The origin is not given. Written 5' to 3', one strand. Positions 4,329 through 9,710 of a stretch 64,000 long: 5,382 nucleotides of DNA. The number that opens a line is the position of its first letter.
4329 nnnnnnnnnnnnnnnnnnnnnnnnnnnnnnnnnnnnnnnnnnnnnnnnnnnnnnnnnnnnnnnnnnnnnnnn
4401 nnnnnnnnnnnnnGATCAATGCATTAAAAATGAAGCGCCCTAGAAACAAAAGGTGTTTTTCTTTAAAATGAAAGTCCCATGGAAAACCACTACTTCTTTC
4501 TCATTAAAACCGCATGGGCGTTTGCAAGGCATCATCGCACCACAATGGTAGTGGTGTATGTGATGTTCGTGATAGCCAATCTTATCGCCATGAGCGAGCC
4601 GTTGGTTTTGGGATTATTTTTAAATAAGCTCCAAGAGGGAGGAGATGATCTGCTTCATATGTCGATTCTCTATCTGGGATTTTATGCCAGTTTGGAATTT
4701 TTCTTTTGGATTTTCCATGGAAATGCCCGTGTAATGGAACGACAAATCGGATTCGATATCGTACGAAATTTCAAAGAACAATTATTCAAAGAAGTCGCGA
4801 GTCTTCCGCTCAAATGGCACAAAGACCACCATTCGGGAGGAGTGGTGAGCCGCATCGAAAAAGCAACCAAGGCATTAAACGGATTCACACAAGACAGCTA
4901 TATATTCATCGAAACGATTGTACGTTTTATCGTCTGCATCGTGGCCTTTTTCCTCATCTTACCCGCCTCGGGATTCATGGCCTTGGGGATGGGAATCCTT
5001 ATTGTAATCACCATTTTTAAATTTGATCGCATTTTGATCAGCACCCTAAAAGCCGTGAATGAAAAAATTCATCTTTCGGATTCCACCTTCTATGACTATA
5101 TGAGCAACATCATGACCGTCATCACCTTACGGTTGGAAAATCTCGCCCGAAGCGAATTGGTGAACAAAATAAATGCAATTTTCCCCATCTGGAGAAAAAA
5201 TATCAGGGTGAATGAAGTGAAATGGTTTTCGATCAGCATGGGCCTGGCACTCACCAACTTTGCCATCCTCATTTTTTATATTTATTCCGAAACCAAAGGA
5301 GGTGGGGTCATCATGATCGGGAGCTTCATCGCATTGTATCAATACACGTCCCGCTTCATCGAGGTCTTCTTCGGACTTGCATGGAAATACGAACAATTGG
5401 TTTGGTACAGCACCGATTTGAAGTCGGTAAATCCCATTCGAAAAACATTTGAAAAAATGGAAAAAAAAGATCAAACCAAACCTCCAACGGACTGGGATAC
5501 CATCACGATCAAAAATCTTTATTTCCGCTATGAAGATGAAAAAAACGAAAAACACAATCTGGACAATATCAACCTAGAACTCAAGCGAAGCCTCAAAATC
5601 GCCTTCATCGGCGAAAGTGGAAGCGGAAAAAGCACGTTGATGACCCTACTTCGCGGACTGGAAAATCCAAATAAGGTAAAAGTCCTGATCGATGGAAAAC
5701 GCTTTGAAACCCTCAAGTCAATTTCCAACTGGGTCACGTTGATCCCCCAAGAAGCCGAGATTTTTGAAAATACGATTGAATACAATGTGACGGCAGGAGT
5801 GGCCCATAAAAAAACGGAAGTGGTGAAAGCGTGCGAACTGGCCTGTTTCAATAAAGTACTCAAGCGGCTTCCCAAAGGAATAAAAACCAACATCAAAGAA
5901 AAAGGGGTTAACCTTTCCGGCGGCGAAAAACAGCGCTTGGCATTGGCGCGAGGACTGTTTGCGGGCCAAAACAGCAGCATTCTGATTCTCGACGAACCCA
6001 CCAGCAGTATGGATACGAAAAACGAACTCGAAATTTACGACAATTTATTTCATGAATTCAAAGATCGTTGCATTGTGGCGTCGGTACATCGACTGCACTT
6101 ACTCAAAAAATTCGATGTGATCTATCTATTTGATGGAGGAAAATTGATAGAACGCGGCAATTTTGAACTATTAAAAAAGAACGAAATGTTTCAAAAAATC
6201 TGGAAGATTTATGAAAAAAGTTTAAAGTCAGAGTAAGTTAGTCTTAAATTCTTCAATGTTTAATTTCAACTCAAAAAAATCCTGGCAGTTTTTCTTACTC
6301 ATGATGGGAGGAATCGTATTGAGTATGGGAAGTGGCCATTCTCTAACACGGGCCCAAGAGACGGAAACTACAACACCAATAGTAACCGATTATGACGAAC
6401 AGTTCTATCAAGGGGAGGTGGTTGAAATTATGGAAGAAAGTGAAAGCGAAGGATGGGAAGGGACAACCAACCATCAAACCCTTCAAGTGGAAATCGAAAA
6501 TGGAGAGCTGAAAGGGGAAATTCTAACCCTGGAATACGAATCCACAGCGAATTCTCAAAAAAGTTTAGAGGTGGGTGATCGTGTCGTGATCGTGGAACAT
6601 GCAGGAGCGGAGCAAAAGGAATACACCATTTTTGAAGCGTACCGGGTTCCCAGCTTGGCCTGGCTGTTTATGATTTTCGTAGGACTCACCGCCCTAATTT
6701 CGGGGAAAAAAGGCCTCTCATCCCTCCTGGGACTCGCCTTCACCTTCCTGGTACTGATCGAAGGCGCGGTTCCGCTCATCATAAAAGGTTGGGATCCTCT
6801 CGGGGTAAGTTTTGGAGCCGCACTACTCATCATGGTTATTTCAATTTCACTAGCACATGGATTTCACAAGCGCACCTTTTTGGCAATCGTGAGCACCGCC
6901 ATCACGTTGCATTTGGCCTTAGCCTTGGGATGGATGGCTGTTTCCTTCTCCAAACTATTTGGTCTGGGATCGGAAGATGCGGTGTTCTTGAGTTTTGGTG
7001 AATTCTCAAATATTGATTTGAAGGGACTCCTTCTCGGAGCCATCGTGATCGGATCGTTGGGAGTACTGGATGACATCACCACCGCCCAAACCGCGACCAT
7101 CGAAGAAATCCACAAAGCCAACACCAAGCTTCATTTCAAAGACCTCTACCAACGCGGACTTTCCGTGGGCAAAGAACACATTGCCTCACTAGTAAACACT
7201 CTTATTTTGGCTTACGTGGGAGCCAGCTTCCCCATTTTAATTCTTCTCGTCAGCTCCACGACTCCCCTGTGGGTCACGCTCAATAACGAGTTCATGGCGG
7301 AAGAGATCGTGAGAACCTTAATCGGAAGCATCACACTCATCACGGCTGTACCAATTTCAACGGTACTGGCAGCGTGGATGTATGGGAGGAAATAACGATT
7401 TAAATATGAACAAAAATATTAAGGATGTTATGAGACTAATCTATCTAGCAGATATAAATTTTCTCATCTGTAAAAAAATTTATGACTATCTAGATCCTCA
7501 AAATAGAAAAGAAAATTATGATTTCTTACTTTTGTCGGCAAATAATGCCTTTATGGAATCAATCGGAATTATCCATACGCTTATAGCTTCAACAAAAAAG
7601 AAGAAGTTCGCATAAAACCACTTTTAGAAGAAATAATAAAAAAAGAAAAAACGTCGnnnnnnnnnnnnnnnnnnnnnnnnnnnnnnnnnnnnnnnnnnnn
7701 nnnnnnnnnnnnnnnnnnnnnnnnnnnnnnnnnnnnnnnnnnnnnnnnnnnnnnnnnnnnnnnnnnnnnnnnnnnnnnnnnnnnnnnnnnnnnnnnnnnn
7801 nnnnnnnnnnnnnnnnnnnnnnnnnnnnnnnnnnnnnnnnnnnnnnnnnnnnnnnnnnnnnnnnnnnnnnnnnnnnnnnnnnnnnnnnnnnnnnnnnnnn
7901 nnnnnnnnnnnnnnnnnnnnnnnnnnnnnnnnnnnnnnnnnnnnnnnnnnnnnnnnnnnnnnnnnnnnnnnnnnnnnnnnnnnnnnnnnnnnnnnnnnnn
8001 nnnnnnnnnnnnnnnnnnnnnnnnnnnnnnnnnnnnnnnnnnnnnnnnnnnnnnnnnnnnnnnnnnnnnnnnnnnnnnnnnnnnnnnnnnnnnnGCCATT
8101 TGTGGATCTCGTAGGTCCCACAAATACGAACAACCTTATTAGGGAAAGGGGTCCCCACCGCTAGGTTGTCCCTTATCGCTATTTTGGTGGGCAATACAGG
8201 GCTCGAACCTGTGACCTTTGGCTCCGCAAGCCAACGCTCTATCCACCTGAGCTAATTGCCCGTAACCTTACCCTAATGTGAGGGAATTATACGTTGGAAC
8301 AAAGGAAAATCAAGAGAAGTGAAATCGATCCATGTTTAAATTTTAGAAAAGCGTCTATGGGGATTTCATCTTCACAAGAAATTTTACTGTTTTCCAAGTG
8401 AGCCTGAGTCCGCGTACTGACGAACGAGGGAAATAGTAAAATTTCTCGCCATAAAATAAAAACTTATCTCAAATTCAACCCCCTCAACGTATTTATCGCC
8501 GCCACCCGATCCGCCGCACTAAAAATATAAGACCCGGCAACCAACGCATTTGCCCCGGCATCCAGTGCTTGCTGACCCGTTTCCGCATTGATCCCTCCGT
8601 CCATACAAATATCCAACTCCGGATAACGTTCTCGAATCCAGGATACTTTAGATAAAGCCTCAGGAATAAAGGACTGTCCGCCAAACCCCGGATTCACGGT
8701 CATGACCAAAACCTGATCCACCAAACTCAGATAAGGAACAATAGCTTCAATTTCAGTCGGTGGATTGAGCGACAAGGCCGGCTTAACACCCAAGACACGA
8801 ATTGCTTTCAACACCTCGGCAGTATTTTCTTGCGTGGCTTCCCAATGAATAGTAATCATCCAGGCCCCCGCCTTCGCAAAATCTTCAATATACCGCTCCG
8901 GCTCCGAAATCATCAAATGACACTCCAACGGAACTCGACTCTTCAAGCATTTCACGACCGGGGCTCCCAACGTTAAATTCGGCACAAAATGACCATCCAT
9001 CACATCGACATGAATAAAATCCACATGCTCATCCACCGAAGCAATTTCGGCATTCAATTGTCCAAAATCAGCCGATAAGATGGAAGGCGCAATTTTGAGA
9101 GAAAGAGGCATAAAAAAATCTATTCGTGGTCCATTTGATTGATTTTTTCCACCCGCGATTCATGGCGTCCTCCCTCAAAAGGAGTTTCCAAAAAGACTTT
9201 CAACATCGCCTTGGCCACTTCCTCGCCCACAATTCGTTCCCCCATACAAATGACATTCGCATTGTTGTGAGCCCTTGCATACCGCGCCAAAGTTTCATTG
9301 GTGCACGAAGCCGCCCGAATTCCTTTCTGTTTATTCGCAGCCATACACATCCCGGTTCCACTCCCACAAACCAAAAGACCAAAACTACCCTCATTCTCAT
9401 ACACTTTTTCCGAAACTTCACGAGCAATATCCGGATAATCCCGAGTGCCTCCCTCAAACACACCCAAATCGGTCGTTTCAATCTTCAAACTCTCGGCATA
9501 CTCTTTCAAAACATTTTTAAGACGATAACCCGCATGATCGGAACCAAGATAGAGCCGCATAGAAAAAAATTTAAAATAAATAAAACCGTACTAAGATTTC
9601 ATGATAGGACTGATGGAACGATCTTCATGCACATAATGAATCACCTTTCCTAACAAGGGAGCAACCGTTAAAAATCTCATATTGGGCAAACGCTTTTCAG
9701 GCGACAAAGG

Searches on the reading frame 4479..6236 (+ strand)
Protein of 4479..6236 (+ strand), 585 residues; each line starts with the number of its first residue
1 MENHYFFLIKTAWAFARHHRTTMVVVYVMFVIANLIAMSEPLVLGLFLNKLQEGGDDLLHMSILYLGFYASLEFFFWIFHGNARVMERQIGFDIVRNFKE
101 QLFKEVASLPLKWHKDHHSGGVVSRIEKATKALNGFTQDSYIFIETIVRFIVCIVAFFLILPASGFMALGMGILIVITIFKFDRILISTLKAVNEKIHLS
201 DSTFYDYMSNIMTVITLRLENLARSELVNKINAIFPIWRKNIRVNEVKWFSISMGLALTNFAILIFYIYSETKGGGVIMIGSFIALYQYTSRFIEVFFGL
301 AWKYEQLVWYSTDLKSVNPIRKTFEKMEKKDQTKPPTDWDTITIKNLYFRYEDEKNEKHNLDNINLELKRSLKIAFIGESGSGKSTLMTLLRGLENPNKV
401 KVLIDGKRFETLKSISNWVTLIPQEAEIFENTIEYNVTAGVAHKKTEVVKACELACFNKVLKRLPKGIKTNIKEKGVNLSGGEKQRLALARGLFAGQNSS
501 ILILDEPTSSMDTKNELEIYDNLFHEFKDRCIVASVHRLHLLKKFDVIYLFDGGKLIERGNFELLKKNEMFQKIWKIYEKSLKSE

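Call 55: search_protein_families(library=pfam, proteins=[window:4479-6236:+], max_evalue=0.001)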
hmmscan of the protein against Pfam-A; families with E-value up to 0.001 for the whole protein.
window:4479-6236:+ (585 aa): 4 families
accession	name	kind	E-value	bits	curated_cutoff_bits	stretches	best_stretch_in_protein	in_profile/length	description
PF00005.33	ABC_tran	-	2.6e-24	86.8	25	1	361-509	1-137/137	ABC transporter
PF00664.28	ABC_membrane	-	2.5e-15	57.3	28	1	25-291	3-268/274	ABC transporter transmembrane region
PF13304.12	AAA_21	-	0.0006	20.4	27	0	375-394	3-22/304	AAA domain, putative AbiEii toxin, Type IV TA system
PF03193.22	RsgA_GTPase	-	0.00077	19.8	30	0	348-393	84-128/174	RsgA GTPase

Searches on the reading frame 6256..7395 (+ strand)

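Call 55: search_protein_families(library=pfam, proteins=[window:6256-7395:+], max_evalue=0.001)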
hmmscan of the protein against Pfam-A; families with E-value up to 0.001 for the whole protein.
window:6256-7395:+ (379 aa): 1 family
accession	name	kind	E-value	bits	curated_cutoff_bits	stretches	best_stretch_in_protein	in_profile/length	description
PF07907.16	YibE_F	-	2.4e-67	227.4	27.2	1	135-374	2-241/241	YibE/F-like protein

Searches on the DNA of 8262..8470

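Call 40: search_rna_families(source=window, start=8262, end=8470, threshold=evalue, max_evalue=10)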
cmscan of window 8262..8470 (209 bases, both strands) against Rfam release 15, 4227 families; matches with E-value up to 10: 4.
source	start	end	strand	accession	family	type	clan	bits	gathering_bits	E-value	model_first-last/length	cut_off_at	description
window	8371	8452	+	RF03642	MIR5743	Gene; miRNA;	-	16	111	2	1-81/81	no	MIR5743 microRNA precursor family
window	8321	8380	-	RF01300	snoU49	Gene; snRNA; snoRNA; CD-box;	CL00062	14.4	35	2.3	1-65/65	no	Small nucleolar RNA U49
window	8262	8284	+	RF02888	BtsR1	Gene; sRNA;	-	13.5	66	2.7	27-51/51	5'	Bacillus sRNA 1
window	8388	8459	-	RF01714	Ocean-V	Gene; sRNA;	-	13.3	75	4.6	1-72/72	no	Ocean-V RNA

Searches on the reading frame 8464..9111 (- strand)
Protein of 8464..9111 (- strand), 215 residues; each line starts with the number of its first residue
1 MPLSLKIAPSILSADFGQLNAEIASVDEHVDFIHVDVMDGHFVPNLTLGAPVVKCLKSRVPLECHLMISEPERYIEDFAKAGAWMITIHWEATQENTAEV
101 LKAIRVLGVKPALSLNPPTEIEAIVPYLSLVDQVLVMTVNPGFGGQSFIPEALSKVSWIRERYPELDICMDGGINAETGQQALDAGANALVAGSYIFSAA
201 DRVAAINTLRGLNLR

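Call 12: search_protein_families(library=pfam, proteins=[window:8464-9111:-])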
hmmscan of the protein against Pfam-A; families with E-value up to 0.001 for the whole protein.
window:8464-9111:- (215 aa): 1 family
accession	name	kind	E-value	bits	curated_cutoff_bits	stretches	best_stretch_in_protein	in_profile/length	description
PF00834.25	Ribul_P_3_epim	-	3.5e-68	229.3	21.1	1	6-197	1-198/198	Ribulose-phosphate 3 epimerase family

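Call 58: find_homologous_proteins(query=window:8464-9111:-, max_evalue=1e-60)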
Query window:8464-9111:- (215 aa): 280 proteins with E <= 1e-60 among 8000 candidates; the best 120 are listed.
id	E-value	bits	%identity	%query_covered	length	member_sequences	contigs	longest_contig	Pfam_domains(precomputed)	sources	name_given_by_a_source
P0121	1.7e-137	474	100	100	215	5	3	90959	PF00834.26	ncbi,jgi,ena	-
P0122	3.3e-104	365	78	100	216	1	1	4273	PF00834.26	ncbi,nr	ncbi:MAG: ribulose-phosphate 3-epimerase [Candidatus Peregrinibacteria bacterium]|nr:ribulose-phosph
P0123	1.3e-103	363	77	98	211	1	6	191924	PF00215.31,PF00834.26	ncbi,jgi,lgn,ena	jgi:ribulose-phosphate 3-epimerase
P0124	4.2e-103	361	78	99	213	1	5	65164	PF00834.26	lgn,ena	-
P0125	2.6e-102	359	77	99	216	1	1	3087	PF00215.31,PF00834.26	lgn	-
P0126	1.6e-101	356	75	99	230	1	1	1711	PF00834.26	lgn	-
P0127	2.2e-100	353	76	97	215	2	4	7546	PF00834.26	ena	-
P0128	2.3e-100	352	77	98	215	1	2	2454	PF00834.26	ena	-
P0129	2.6e-100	352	75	97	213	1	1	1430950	PF00834.26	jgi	jgi:ribulose-phosphate 3-epimerase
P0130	2.0e-99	349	73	100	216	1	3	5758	PF00834.26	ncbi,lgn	-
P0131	3.6e-98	345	73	97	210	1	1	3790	PF00834.26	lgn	-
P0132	8.9e-98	344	74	98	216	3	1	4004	PF00834.26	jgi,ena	jgi:ribulose-phosphate 3-epimerase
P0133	1.8e-97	343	74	97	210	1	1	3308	PF00834.26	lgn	-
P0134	1.6e-96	340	76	98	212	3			PF00834.26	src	-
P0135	1.2e-95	337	72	99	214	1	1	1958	PF00834.26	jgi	jgi:ribulose-phosphate 3-epimerase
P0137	1.7e-95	337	78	93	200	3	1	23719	PF00834.26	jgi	-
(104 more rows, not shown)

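Call 59: find_encoding_contigs(protein=P0123, flank=6000, max_places=1)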
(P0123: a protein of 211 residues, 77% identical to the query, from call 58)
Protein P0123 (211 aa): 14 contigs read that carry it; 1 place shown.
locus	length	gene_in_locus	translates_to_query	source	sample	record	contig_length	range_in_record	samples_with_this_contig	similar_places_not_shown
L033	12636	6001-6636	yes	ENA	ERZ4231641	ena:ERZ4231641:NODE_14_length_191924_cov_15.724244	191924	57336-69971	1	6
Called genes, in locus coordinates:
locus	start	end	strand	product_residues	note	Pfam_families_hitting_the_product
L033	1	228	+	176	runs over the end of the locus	PF01288:HPPK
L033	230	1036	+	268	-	PF00456:Transketolase_N, PF13292:DXP_synthase_N (faint)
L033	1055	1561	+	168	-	PF02643:DUF192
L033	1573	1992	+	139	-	-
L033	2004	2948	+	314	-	PF13793:Pribosyltran_N, PF00156:Pribosyltran, PF14572:Pribosyl_synth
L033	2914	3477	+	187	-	PF02502:LacAB_rpiB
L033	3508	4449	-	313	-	PF00149:Metallophos (weak)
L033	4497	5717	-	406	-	-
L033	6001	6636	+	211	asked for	PF00834:Ribul_P_3_epim, PF00215:OMPdecase (weak)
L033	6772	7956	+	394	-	PF05222:AlaDh_PNT_N, PF01262:AlaDh_PNT_C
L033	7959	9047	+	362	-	PF01118:Semialdhyde_dh, PF02774:Semialdhyde_dhC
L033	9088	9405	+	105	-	PF13620:CarboxypepD_reg, PF13715:CarbopepD_reg_2 (weak)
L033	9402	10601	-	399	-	PF00155:Aminotran_1_2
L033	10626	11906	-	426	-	PF00278:Orn_DAP_Arg_deC, PF02784:Orn_Arg_deC_N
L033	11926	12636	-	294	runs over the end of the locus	PF00701:DHDPS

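Call 60: find_encoding_contigs(protein=P0124, flank=6000, max_places=1)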
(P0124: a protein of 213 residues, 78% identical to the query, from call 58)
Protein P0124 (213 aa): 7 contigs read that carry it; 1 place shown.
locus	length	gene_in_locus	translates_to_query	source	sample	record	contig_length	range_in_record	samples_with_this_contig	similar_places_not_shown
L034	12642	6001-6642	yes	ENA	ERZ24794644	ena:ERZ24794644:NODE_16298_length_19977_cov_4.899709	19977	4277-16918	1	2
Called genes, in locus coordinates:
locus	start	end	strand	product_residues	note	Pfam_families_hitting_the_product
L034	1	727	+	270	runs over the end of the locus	PF00456:Transketolase_N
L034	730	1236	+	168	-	PF02643:DUF192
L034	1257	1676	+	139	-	-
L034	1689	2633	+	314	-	PF13793:Pribosyltran_N, PF00156:Pribosyltran, PF14572:Pribosyl_synth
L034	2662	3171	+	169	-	PF02502:LacAB_rpiB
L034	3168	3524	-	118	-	-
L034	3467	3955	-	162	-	-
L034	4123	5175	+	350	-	-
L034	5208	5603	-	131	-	PF01850:PIN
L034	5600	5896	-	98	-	PF04014:MazE_antitoxin, PF15937:PrlF_antitoxin (weak)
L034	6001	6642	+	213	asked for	PF00834:Ribul_P_3_epim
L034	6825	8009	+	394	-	PF05222:AlaDh_PNT_N, PF01262:AlaDh_PNT_C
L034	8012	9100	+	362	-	PF01118:Semialdhyde_dh, PF02774:Semialdhyde_dhC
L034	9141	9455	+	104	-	PF13620:CarboxypepD_reg, PF13715:CarbopepD_reg_2 (weak)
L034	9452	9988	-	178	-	-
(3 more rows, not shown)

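Call 61: find_encoding_contigs(protein=P0129, flank=6000, max_places=1)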
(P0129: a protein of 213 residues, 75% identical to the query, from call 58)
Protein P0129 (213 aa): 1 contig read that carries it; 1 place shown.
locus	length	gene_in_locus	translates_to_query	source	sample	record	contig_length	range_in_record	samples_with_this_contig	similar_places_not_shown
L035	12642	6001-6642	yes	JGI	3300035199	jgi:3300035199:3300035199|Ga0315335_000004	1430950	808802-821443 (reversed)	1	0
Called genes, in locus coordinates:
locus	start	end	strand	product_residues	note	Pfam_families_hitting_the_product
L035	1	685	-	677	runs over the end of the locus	PF00999:Na_H_Exchanger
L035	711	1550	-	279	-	PF00551:Formyl_trans_N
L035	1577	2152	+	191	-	PF13563:2_5_RNA_ligase2 (weak), PF02834:LigT_PEase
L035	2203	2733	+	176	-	PF01288:HPPK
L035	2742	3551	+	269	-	PF00456:Transketolase_N, PF13292:DXP_synthase_N (faint)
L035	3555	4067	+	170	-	PF02643:DUF192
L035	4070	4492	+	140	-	-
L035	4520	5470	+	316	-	PF13793:Pribosyltran_N, PF00156:Pribosyltran, PF14572:Pribosyl_synth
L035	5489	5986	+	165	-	PF02502:LacAB_rpiB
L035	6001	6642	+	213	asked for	PF00834:Ribul_P_3_epim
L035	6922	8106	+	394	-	PF05222:AlaDh_PNT_N, PF01262:AlaDh_PNT_C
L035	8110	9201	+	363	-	PF01118:Semialdhyde_dh, PF02774:Semialdhyde_dhC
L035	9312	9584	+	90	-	PF13620:CarboxypepD_reg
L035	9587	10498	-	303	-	PF01734:Patatin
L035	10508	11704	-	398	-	PF00155:Aminotran_1_2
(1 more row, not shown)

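Call 77: find_encoding_contigs(protein=P0137, flank=10000, max_places=2)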
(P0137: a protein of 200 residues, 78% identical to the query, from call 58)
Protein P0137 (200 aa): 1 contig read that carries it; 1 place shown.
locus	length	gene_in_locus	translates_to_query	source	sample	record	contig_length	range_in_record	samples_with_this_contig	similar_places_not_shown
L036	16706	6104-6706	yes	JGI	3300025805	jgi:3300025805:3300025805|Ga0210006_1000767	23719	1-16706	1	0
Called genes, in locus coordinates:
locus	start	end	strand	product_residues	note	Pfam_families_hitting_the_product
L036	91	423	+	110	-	PF00581:Rhodanese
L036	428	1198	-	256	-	PF13578:Methyltransf_24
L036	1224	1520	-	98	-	PF01035:DNA_binding_1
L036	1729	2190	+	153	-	PF02643:DUF192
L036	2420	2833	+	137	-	-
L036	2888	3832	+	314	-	PF13793:Pribosyltran_N, PF00156:Pribosyltran, PF14572:Pribosyl_synth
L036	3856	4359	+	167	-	PF02502:LacAB_rpiB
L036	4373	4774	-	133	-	PF01850:PIN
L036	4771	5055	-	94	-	PF04014:MazE_antitoxin, PF15937:PrlF_antitoxin (faint)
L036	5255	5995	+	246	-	-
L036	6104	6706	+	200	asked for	PF00834:Ribul_P_3_epim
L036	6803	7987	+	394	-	PF05222:AlaDh_PNT_N, PF01262:AlaDh_PNT_C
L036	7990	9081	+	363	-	PF01118:Semialdhyde_dh, PF13460:NAD_binding_10 (weak), PF02774:Semialdhyde_dhC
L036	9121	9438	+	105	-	PF13620:CarboxypepD_reg, PF13715:CarbopepD_reg_2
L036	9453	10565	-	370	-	PF00155:Aminotran_1_2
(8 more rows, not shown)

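Call 78: find_encoding_contigs(protein=P0122, flank=10000, max_places=2)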
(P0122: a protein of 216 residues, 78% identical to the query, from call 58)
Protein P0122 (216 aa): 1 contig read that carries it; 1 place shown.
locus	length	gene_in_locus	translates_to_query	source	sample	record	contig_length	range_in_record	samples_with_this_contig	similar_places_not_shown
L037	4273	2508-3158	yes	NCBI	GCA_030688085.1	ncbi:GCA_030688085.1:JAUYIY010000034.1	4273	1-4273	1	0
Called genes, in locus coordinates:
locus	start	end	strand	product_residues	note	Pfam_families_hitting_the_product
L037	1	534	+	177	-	PF02643:DUF192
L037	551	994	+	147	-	-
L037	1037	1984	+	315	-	PF13793:Pribosyltran_N, PF00156:Pribosyltran, PF14572:Pribosyl_synth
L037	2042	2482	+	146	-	PF02502:LacAB_rpiB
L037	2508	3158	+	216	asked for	PF00834:Ribul_P_3_epim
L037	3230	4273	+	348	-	PF05222:AlaDh_PNT_N, PF01262:AlaDh_PNT_C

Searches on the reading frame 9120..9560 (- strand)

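Call 55: search_protein_families(library=pfam, proteins=[window:9120-9560:-], max_evalue=0.001)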
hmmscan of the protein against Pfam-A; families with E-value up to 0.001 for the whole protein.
window:9120-9560:- (146 aa): 1 family
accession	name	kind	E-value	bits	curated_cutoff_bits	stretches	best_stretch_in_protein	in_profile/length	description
PF02502.23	LacAB_rpiB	-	3.3e-53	179.8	24.7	1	4-140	2-138/138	Ribose/Galactose Isomerase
